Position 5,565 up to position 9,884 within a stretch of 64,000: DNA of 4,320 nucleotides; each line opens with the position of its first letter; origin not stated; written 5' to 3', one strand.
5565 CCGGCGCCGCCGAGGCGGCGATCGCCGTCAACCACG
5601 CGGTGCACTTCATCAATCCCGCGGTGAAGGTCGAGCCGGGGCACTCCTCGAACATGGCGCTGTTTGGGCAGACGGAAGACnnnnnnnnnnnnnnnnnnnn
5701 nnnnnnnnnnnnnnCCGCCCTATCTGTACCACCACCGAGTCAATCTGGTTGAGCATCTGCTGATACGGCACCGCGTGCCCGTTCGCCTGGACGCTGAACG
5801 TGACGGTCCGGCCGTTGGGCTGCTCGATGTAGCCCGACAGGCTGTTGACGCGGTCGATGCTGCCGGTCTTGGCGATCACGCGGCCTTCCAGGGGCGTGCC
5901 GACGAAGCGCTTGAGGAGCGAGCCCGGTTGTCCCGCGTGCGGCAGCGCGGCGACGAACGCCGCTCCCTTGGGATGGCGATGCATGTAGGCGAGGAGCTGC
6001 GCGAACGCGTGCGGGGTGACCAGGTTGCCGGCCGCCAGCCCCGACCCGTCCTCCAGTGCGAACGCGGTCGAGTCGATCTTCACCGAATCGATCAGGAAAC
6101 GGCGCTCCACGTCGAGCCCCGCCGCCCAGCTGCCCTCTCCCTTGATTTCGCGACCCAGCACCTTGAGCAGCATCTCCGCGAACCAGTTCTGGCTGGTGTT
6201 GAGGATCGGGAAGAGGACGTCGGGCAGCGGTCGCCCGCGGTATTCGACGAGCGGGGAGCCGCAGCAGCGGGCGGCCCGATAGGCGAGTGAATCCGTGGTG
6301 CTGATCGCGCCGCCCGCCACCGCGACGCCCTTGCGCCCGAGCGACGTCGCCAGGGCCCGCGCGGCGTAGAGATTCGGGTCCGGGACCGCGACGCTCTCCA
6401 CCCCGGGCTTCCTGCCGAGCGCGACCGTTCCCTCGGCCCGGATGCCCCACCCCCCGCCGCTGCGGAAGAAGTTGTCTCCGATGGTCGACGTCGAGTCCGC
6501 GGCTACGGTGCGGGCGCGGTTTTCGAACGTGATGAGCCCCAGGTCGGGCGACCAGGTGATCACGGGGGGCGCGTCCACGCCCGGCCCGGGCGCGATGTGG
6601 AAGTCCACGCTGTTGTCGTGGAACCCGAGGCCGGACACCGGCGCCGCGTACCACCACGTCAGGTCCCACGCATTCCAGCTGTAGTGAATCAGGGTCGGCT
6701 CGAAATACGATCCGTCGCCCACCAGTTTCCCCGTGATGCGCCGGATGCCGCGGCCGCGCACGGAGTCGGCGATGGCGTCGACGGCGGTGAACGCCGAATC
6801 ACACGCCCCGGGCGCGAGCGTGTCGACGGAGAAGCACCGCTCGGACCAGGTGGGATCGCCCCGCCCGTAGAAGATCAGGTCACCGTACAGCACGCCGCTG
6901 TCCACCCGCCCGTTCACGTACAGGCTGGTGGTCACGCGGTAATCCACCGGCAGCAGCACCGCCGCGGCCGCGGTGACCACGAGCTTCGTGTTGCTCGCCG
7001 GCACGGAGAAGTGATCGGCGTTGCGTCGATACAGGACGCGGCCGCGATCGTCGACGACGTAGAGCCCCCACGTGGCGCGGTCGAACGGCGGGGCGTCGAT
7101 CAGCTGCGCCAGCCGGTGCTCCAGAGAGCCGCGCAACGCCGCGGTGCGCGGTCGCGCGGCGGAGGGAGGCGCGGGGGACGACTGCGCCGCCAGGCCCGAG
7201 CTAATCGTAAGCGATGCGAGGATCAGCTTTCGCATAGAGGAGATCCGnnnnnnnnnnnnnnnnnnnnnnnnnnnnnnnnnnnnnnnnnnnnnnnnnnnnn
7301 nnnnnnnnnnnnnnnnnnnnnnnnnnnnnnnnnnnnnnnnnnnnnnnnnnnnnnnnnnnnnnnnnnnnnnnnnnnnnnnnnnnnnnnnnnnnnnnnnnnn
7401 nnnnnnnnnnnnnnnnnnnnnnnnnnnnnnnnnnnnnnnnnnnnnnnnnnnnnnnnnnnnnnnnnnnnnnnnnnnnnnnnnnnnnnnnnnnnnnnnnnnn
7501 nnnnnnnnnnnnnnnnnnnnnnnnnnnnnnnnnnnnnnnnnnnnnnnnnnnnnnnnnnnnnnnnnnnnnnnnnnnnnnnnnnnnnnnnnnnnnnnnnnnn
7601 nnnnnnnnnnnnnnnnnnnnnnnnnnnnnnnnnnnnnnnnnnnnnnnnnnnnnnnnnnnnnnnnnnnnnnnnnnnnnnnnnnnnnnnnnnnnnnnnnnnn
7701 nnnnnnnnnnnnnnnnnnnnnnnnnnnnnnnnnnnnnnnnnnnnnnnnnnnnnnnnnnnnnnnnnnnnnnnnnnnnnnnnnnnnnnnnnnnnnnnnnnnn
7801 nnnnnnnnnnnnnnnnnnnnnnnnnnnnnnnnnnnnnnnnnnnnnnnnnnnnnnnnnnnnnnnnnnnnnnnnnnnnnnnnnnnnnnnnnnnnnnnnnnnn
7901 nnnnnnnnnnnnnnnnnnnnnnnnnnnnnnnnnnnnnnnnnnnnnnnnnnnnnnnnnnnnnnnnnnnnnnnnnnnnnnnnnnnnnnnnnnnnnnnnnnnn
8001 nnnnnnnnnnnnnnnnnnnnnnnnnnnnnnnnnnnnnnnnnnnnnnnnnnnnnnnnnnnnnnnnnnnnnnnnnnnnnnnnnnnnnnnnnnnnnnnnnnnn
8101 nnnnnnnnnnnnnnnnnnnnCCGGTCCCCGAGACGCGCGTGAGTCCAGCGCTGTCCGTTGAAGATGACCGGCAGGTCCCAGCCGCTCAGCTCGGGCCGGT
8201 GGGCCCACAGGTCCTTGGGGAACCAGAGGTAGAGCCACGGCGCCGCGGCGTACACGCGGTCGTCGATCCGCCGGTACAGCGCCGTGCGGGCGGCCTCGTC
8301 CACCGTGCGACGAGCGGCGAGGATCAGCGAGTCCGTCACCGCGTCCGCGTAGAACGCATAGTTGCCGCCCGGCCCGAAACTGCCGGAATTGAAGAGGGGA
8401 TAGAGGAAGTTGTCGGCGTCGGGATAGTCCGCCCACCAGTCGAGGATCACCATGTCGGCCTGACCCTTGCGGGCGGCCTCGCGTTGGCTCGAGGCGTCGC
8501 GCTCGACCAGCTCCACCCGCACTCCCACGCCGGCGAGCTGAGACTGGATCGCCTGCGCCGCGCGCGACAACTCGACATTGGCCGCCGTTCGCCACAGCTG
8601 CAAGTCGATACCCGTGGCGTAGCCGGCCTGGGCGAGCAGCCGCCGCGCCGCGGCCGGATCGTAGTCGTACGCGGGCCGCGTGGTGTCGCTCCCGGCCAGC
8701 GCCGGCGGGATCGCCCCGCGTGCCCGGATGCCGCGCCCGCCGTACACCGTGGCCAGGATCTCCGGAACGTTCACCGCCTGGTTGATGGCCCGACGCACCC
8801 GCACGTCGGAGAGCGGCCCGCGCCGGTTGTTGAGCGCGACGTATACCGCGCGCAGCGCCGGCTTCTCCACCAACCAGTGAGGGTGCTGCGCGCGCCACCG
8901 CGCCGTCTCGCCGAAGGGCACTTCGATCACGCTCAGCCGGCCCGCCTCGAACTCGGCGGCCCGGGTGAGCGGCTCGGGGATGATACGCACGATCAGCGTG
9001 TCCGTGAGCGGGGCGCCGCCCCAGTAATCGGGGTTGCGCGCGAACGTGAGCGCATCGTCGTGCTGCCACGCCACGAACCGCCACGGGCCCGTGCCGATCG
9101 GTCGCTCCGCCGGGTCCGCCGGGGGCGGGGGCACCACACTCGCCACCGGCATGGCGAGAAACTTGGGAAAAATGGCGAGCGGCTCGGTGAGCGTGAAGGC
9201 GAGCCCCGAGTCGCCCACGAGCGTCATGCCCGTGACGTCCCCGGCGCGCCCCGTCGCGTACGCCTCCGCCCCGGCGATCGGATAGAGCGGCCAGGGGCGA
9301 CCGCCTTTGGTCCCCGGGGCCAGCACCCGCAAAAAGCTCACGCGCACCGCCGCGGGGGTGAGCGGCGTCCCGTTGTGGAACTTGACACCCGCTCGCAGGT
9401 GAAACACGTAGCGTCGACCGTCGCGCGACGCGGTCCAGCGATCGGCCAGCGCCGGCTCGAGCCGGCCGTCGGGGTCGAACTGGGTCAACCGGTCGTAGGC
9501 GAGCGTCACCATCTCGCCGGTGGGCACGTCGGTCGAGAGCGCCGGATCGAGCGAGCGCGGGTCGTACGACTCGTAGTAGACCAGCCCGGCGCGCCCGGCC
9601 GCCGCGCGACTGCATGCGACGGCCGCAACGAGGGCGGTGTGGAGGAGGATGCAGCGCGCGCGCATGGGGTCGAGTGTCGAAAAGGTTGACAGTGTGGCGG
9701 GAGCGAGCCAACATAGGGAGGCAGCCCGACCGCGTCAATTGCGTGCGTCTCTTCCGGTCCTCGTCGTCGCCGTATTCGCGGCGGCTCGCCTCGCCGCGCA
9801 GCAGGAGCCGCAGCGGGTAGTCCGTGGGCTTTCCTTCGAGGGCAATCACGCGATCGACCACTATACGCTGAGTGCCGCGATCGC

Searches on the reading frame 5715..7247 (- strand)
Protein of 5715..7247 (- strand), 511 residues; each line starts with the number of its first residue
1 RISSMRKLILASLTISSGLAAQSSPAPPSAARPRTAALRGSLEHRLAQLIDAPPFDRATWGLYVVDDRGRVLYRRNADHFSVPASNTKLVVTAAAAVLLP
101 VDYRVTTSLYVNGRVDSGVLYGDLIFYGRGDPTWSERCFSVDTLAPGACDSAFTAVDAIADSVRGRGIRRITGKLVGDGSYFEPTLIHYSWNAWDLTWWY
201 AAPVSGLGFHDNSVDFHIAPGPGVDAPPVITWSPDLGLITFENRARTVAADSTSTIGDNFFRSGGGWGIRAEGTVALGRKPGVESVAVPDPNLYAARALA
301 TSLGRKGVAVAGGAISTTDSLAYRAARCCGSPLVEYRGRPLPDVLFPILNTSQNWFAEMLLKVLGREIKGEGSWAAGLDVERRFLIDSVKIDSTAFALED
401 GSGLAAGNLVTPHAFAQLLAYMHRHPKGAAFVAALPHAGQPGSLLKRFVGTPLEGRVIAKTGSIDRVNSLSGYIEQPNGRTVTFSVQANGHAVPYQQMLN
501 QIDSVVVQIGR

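Call 11: search_protein_families(library=pfam, proteins=[window:5715-7247:-], max_evalue=0.0001)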
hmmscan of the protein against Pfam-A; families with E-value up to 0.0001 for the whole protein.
window:5715-7247:- (511 aa): 1 family
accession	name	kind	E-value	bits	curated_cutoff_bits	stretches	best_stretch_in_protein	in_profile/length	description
PF02113.21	Peptidase_S13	-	2.1e-87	294.1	22.8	1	44-493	3-425/444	D-Ala-D-Ala carboxypeptidase 3 (S13) family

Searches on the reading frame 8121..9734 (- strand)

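Call 11: search_protein_families(library=pfam, proteins=[window:8121-9734:-], max_evalue=0.0001)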
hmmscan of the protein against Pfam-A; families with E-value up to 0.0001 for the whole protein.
window:8121-9734:- (538 aa): 1 family
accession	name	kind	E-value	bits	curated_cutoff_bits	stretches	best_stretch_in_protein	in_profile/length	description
PF00496.27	SBP_bac_5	-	1.4e-90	304.5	32.4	1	92-452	2-365/368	Bacterial extracellular solute-binding proteins, family 5 Middle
